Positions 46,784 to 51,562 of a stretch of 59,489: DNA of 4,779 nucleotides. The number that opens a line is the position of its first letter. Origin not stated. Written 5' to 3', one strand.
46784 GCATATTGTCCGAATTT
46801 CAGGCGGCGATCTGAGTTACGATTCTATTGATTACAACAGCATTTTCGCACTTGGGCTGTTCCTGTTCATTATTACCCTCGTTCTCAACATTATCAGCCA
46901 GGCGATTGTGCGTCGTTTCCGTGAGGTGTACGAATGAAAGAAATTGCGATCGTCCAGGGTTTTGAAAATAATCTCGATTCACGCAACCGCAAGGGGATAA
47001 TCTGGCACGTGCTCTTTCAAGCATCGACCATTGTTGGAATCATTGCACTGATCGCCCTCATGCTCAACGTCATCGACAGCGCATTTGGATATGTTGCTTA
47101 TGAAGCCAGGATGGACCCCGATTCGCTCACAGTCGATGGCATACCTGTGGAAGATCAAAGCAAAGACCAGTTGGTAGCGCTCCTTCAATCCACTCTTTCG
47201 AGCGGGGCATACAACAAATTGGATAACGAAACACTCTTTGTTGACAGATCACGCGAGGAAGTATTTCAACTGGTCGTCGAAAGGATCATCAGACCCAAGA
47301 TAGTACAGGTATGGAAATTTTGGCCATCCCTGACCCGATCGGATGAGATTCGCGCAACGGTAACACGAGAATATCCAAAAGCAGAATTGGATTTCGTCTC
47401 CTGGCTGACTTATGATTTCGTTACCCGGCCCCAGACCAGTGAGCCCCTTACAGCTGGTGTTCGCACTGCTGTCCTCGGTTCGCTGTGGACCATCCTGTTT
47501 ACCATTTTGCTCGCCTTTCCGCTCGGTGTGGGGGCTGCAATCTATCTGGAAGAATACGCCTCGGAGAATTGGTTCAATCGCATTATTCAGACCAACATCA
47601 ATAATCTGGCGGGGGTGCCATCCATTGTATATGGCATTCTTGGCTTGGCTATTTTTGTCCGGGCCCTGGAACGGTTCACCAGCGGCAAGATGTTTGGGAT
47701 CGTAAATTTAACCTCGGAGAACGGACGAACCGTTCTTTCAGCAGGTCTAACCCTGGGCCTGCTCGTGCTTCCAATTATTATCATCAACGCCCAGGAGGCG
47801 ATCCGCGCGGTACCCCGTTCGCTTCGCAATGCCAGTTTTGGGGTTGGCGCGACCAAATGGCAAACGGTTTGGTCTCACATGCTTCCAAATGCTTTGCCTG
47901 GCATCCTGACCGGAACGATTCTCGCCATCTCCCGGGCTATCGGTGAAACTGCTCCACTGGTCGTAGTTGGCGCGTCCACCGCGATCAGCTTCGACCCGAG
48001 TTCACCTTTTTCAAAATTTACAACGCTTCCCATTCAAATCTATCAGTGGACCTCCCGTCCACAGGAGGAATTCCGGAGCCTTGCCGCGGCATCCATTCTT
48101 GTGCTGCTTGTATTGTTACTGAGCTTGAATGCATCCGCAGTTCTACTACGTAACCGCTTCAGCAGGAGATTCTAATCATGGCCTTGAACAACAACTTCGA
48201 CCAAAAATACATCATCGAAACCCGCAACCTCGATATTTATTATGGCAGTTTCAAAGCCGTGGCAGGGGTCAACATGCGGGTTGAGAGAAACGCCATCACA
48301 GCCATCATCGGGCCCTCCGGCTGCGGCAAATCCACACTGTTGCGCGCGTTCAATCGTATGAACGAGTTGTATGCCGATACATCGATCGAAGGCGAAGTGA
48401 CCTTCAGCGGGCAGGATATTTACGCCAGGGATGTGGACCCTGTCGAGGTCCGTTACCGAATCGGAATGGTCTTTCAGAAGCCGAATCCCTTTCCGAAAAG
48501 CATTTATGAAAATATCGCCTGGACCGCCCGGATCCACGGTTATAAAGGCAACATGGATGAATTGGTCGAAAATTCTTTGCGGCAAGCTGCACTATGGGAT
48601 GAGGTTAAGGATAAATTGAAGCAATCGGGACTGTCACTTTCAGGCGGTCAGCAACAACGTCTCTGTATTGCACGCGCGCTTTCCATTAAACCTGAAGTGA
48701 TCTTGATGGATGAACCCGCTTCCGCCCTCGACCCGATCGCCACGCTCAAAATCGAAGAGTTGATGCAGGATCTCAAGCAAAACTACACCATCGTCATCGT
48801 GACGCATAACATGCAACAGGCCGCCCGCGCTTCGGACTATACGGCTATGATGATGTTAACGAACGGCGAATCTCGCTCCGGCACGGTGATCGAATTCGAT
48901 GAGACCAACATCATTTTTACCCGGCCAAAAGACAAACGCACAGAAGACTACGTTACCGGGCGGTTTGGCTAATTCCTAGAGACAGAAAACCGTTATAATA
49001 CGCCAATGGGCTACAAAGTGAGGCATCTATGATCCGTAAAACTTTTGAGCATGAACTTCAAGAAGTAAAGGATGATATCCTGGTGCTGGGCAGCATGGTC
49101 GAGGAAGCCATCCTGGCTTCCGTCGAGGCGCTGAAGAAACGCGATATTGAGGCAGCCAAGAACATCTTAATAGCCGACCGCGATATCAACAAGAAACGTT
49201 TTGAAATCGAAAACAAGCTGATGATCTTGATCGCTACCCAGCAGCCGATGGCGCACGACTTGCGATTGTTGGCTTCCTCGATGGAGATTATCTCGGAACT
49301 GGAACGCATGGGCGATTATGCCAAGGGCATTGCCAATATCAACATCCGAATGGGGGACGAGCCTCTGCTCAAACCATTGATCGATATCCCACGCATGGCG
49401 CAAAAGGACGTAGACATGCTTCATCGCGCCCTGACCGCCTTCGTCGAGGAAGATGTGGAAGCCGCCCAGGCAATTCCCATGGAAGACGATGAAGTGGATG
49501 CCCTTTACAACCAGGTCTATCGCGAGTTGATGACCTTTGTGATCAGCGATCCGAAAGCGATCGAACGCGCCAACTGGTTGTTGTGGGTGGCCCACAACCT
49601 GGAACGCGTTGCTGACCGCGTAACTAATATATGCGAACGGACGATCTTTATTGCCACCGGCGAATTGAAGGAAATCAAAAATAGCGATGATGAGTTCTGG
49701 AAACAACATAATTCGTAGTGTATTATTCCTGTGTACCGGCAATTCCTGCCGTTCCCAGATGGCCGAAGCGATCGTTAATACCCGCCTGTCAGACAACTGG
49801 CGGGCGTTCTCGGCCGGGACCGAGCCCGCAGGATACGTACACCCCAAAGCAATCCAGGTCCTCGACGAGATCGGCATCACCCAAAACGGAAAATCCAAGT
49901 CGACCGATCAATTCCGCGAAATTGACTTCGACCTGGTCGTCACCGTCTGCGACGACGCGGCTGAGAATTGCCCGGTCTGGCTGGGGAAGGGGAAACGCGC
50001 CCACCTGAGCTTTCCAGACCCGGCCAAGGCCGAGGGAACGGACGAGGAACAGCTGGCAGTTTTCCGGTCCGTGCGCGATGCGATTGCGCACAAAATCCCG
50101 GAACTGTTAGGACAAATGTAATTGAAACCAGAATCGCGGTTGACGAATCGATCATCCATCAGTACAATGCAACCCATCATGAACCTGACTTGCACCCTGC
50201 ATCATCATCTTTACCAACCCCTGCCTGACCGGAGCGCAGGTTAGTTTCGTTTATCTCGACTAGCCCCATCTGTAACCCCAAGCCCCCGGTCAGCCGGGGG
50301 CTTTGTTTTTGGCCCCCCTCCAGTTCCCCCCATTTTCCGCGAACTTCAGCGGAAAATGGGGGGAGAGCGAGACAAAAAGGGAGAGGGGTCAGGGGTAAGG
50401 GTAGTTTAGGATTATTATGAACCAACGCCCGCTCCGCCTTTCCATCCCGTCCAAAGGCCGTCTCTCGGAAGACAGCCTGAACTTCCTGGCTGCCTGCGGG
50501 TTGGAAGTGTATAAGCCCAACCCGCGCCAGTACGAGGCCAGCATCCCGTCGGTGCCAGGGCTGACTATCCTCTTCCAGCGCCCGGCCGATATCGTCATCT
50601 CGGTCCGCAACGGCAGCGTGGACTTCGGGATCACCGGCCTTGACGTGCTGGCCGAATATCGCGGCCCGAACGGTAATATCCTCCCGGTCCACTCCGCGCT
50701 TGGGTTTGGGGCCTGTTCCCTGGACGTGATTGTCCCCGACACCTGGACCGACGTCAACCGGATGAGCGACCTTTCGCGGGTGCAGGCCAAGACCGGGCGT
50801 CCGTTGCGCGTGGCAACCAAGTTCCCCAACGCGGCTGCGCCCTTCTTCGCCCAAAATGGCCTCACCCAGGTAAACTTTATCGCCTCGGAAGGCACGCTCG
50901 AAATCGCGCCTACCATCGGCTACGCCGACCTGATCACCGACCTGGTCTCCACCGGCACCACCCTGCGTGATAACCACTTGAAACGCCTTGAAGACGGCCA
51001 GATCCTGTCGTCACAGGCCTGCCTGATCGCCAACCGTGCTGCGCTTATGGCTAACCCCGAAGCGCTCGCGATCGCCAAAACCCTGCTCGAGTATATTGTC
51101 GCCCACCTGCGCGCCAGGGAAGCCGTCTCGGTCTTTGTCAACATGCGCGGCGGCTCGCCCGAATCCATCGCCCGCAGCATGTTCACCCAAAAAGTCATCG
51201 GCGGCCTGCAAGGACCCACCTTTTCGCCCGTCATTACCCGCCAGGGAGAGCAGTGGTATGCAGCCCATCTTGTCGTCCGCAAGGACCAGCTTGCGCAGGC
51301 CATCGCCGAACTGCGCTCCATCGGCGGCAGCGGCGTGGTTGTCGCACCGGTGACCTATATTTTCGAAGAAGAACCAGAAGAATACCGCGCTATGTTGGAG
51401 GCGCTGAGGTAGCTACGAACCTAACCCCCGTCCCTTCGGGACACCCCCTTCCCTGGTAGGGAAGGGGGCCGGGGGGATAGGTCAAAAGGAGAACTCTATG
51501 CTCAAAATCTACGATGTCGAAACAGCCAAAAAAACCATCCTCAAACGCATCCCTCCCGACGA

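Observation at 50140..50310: Candidate leaderless His-His-His leader-peptide attenuator controlling a hisGDCB-AHFIE operon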

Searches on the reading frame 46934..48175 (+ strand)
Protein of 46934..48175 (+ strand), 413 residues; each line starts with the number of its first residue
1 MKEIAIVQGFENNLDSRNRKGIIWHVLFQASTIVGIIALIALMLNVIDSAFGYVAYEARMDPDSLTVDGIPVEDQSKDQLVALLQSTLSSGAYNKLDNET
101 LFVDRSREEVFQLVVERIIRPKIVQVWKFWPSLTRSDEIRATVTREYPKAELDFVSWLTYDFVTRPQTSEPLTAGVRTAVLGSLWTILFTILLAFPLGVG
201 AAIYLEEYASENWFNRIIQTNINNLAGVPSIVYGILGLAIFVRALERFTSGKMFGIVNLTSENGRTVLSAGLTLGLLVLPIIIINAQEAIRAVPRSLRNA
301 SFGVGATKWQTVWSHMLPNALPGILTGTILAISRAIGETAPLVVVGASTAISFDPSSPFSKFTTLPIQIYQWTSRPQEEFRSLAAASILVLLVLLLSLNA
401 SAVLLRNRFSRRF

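Call 37: search_protein_families(library=pfam, proteins=[window:46934-48175:+], max_evalue=0.01)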
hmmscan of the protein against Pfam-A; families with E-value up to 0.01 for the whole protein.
window:46934-48175:+ (413 aa): 1 family
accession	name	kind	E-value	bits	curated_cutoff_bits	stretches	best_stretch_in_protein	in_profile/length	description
PF00528.27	BPD_transp_1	-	3.4e-23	82.8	26.4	1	196-409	3-182/184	Binding-protein-dependent transport system inner membrane component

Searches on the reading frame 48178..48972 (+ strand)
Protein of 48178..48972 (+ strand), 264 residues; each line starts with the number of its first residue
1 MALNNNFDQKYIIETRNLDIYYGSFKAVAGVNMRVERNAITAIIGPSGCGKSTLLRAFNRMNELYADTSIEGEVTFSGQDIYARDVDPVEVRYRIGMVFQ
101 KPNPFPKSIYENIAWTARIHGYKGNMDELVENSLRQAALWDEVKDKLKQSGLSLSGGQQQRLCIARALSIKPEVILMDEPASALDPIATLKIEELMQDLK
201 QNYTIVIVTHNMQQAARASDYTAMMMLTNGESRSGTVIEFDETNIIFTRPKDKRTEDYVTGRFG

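Call 37: search_protein_families(library=pfam, proteins=[window:48178-48972:+], max_evalue=0.01)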
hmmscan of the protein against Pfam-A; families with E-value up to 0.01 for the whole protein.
window:48178-48972:+ (264 aa): 15 families
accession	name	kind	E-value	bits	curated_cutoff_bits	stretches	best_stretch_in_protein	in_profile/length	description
PF00005.33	ABC_tran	-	1.7e-31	110.1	25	1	30-181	3-136/137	ABC transporter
PF13304.12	AAA_21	-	3.7e-12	47.4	27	2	40-67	1-26/304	AAA domain, putative AbiEii toxin, Type IV TA system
PF02463.25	SMC_N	-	6.2e-11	42.6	40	1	24-232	9-219/220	RecF/RecN/SMC N terminal domain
PF20703.3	nSTAND1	-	1.5e-05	25.2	27.1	1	16-57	11-52/379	Novel STAND NTPase 1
PF09818.15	ABC_ATPase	-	3.1e-05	23.6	23.2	0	26-60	70-101/283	P-loop domain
PF13401.12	AAA_22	-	3.5e-05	24.6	27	1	38-118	5-59/130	AAA domain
PF13555.12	AAA_29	-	4.1e-05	23.7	27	1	30-59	14-43/61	P-loop containing region of AAA domain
PF13476.12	AAA_23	-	0.00027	22.1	27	1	39-68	20-47/201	AAA domain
PF13175.12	AAA_15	-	0.00049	20.3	32.1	1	32-205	20-132/374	AAA ATPase domain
PF01637.24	ATPase_2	-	0.00078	19.7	33.2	1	35-61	17-43/225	ATPase domain predominantly from Archaea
PF03193.22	RsgA_GTPase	-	0.0013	19.1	30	1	37-61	105-129/174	RsgA GTPase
PF13191.12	AAA_16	-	0.0031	18.5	32.6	0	41-61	27-48/167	AAA ATPase domain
PF05621.17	TniB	-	0.006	16.5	22.4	0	36-65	33-62/189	Bacterial TniB protein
PF02456.21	Adeno_IVa2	-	0.006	15.9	21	0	29-58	79-107/370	Adenovirus IVa2 protein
PF13521.12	AAA_28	-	0.0099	16.5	27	0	42-62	3-24/164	AAA domain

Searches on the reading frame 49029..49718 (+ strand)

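Call 7: search_protein_families(library=pfam, proteins=[window:49029-49718:+])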
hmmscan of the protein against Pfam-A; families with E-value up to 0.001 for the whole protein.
window:49029-49718:+ (229 aa): 1 family
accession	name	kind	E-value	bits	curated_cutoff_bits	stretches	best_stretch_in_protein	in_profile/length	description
PF01895.24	PhoU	-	1.2e-39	134.9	23.5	2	20-103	4-87/89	PhoU domain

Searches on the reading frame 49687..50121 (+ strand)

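Call 7: search_protein_families(library=pfam, proteins=[window:49687-50121:+])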
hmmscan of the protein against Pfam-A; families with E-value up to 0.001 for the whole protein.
window:49687-50121:+ (144 aa): 1 family
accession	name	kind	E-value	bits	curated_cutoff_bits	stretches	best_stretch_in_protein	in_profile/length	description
PF01451.26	LMWPc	-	3e-20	73.3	23.2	1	12-140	1-143/144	Low molecular weight phosphotyrosine protein phosphatase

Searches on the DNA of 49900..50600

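Call 4: search_rna_families(source=window, start=49900, end=50600, threshold=evalue, max_evalue=10, show_alignments=3)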
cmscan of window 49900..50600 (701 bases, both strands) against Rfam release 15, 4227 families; matches with E-value up to 10: 31.
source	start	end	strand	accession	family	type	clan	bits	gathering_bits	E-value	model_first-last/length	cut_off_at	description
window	50327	50364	+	RF04163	mir-8364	Gene; miRNA;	-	27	67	0.014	1-61/61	no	mir-8364 microRNA precursor family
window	50324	50365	+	RF04096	mir-4433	Gene; miRNA;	-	21.2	77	0.17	1-83/83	no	mir-4433 microRNA precursor family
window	50324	50365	-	RF04096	mir-4433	Gene; miRNA;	-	21.2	77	0.17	1-83/83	no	mir-4433 microRNA precursor family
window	50269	50389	-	RF00564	SCARNA11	Gene; snRNA; snoRNA; scaRNA;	-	21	37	0.1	1-140/140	no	Small Cajal body specific RNA 11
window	50305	50383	-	RF03565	mir-1282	Gene; miRNA;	-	21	107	0.19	1-101/101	no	mir-1282 microRNA precursor family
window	50326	50363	-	RF03584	mir-2290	Gene; miRNA;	-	20.8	50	0.78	1-80/80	no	mir-2290 microRNA precursor family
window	50274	50393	-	RF01859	Phe_leader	Cis-reg; leader;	-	20.2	55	0.96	1-125/125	no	Phenylalanine leader peptide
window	50325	50364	+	RF04240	mir-4716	Gene; miRNA;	-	19.2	76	0.39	1-84/84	no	mir-4716 microRNA precursor family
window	50308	50377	-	RF03888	mir-3160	Gene; miRNA;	-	18.8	80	2.7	1-83/83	no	mir-3160 microRNA precursor family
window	50311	50382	+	RF00736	mir-320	Gene; miRNA;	-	18.5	55.5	0.21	1-76/76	no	mir-320 microRNA precursor family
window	50301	50383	-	RF03849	MIR1219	Gene; miRNA;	-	18.2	79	0.82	1-82/82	no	MIR1219 microRNA precursor family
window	50311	50374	-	RF03861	mir-4484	Gene; miRNA;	-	17.8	90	3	1-89/89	no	mir-4484 microRNA precursor family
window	50322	50367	+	RF03983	MIR5284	Gene; miRNA;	-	17.5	93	1.2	1-111/111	no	MIR5284 microRNA precursor family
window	50303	50381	-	RF03983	MIR5284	Gene; miRNA;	-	17.4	93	1.3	1-111/111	no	MIR5284 microRNA precursor family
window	50325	50364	+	RF03888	mir-3160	Gene; miRNA;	-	17.4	80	5.5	1-83/83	no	mir-3160 microRNA precursor family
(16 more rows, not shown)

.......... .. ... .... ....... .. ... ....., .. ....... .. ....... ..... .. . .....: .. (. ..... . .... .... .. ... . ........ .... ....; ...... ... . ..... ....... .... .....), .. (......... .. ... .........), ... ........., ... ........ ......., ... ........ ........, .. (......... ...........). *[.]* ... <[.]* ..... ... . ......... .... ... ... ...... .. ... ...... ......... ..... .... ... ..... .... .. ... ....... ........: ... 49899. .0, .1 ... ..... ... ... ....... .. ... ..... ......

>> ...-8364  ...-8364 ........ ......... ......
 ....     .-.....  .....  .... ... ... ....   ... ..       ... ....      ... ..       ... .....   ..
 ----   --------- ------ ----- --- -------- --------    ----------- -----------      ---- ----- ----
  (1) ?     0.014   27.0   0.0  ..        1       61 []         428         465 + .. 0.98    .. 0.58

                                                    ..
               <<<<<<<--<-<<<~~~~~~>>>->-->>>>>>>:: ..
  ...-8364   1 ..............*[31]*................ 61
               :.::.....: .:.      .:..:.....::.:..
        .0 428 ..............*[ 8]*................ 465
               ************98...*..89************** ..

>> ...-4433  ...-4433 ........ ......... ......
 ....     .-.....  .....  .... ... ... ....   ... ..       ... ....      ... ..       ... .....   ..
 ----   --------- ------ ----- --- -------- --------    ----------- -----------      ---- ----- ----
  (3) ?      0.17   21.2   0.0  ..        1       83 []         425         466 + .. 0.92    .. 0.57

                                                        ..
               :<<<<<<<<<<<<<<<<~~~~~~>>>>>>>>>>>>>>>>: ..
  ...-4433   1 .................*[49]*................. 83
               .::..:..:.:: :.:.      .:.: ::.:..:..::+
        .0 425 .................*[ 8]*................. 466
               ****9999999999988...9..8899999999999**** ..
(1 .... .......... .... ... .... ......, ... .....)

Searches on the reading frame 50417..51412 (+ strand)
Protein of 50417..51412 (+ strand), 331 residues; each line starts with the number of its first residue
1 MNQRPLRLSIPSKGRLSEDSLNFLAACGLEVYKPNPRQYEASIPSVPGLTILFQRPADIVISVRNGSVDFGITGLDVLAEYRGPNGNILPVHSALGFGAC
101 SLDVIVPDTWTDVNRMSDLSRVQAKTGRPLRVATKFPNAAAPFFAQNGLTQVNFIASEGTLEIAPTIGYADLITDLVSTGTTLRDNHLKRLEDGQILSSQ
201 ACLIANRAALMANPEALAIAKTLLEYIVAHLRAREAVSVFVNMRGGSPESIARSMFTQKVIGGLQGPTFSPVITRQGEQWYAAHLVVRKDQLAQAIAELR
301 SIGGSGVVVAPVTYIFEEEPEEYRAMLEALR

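Call 7: search_protein_families(library=pfam, proteins=[window:50417-51412:+])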
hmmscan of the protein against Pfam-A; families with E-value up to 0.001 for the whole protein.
window:50417-51412:+ (331 aa): 2 families
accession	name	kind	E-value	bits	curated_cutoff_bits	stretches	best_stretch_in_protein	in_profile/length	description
PF01634.23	HisG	-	7.4e-40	136.9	25.5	1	55-215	1-147/158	ATP phosphoribosyltransferase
PF08029.16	HisG_C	-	2.7e-10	40.7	23.5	1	233-313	1-72/73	HisG, C-terminal domain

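Call 8: find_related_loci(query=window:50417-51412:+, collection=genome_contigs, flank=3000)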
Query window:50417-51412:+ (331 aa) in genome_contigs; peptide patterns used: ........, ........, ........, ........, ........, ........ (x = any residue, [..] = any of these).
418 stretches matched a pattern; 184 encode a relative of the query (tblastn E <= 1e-3); the best 80 are kept; 80 distinct loci.
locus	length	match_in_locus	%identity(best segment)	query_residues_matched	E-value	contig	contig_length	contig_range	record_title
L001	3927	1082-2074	91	1-331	0e+0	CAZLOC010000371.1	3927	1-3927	MAG TPA_asm: uncultured Anaerolineaceae bacterium isolate binchicken_co234_131 genome assembly, contig: NODE_29816_lengt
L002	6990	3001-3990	91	1-330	0e+0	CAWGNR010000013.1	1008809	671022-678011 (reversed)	MAG: uncultured Chloroflexia bacterium isolate MFD05684.bin.1.47 genome assembly, contig: contig_29225, whole genome sho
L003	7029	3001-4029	86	1-331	0e+0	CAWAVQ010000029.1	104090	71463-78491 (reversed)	MAG: uncultured Chloroflexia bacterium isolate MFD05684.bin.2.178 genome assembly, contig: contig_39441, whole genome sh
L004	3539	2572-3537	89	1-322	0e+0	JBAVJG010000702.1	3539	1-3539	MAG: Anaerolineales bacterium isolate MFD01311_ilm_asm_bin16 k127_135989, whole genome shotgun sequence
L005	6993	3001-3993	82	1-331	0e+0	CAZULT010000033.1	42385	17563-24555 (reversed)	MAG TPA_asm: uncultured Anaerolineaceae bacterium isolate SRP185410_co2_112 genome assembly, contig: NODE_889_length_423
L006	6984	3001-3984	85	4-331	0e+0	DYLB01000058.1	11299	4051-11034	MAG TPA_asm: Anaerolinea thermophila isolate SulCav_AS07-7_4_61_42 SulCav_AS07_7_5628_length_11299_cov_19_663287, whole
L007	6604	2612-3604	76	1-331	8e-178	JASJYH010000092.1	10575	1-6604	MAG: Anaerolineae bacterium isolate MT_MAG13 NODE_92_length_10575_cov_3.456849, whole genome shotgun sequence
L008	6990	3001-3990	86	1-330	0e+0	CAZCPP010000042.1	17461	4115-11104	MAG TPA_asm: uncultured Anaerolineaceae bacterium isolate binchicken_co97_16 genome assembly, contig: NODE_13220_length_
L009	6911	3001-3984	73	4-330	1e-162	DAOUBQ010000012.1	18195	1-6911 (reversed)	MAG TPA_asm: Anaerolineales bacterium isolate H71_739 k91_1505798, whole genome shotgun sequence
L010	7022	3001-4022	87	2-330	8e-167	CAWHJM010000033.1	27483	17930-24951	MAG: uncultured Chloroflexia bacterium isolate MFD02923.bin.1.113 genome assembly, contig: contig_23969, whole genome sh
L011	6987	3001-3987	72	4-331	1e-160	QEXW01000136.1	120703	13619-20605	MAG: Anaerolineae bacterium isolate Nak57 k99_376993, whole genome shotgun sequence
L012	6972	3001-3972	72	7-330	1e-160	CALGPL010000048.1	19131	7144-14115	MAG: uncultured Anaerolineales bacterium isolate N1_Bin_METABAT__170_1 genome assembly, contig: c_000000460874, whole ge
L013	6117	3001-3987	71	4-331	2e-160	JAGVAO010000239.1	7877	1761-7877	MAG: Anaerolineales bacterium isolate DeMMO6_11 c_000000042380, whole genome shotgun sequence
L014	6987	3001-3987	72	3-330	2e-160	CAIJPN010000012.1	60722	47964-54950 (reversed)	MAG: uncultured Anaerolineae bacterium isolate LaPlata-7m-b_bin-480 genome assembly, contig: bin-480:012/237, whole geno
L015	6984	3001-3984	71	4-330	1e-159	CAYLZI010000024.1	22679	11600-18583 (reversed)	MAG TPA_asm: uncultured Anaerolinea sp. isolate SRP257756_co1_92 genome assembly, contig: NODE_1739_length_22679_cov_8.5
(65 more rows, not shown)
